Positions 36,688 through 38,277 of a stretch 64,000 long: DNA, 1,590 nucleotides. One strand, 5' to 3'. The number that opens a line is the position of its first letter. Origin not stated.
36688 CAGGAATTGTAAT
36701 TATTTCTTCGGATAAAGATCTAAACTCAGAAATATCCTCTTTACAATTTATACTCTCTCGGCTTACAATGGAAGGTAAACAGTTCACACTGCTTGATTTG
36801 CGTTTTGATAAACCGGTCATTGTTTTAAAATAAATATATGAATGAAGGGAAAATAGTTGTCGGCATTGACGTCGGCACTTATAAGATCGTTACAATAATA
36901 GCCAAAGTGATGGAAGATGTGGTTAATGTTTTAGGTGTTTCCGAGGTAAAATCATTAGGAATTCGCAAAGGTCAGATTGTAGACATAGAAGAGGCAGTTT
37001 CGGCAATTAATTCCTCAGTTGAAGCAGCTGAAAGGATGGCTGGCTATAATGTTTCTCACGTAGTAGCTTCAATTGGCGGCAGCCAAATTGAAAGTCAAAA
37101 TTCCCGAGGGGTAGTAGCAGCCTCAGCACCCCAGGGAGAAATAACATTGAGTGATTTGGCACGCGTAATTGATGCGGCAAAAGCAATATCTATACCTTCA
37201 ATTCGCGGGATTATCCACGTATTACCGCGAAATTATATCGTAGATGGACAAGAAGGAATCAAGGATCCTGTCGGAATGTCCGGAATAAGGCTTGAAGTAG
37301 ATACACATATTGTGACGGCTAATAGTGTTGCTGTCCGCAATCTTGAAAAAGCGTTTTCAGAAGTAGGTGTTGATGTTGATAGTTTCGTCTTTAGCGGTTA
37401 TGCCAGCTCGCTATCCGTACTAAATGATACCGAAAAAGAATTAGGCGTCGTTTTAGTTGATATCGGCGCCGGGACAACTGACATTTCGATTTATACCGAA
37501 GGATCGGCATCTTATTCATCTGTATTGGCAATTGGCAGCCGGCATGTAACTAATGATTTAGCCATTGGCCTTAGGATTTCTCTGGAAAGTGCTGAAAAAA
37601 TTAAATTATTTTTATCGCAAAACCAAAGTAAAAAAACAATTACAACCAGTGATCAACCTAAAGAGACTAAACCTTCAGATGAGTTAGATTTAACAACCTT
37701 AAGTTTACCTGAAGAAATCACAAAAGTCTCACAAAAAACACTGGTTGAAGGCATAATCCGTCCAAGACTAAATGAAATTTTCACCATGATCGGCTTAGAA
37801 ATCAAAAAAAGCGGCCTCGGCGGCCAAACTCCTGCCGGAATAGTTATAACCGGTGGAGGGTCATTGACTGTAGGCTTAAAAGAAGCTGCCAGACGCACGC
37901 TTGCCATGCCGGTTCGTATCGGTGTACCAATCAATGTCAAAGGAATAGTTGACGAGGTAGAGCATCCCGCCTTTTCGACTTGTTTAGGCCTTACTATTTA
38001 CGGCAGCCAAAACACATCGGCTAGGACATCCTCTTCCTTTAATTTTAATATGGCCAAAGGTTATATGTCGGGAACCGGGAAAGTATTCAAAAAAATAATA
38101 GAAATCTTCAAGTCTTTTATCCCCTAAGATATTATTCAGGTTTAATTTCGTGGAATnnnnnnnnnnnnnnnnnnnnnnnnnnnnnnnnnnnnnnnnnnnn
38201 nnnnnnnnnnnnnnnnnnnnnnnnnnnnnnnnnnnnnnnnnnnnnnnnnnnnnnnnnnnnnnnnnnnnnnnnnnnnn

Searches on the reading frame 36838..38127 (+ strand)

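Call 11: search_protein_families(library=pfam, proteins=[window:36838-38127:+], max_evalue=0.0001)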
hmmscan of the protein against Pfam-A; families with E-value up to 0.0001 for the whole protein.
window:36838-38127:+ (429 aa): 5 families
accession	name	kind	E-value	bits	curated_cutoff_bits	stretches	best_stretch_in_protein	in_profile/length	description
PF14450.12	FtsA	-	6.8e-35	120.6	31.8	2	205-384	1-127/127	Cell division protein FtsA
PF02491.25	SHS2_FTSA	-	3.1e-30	104.8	25.4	1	81-160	1-79/79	SHS2 domain inserted in FTSA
PF06723.19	MreB_Mbl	-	6.7e-08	32.2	27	1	170-362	113-304/327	MreB/Mbl protein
PF11104.14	PilM_2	-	2.8e-07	30.2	27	1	177-257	154-235/340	Type IV pilus assembly protein PilM;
PF06277.17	EutA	-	4.4e-05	23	27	0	198-243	139-184/475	Ethanolamine utilisation protein EutA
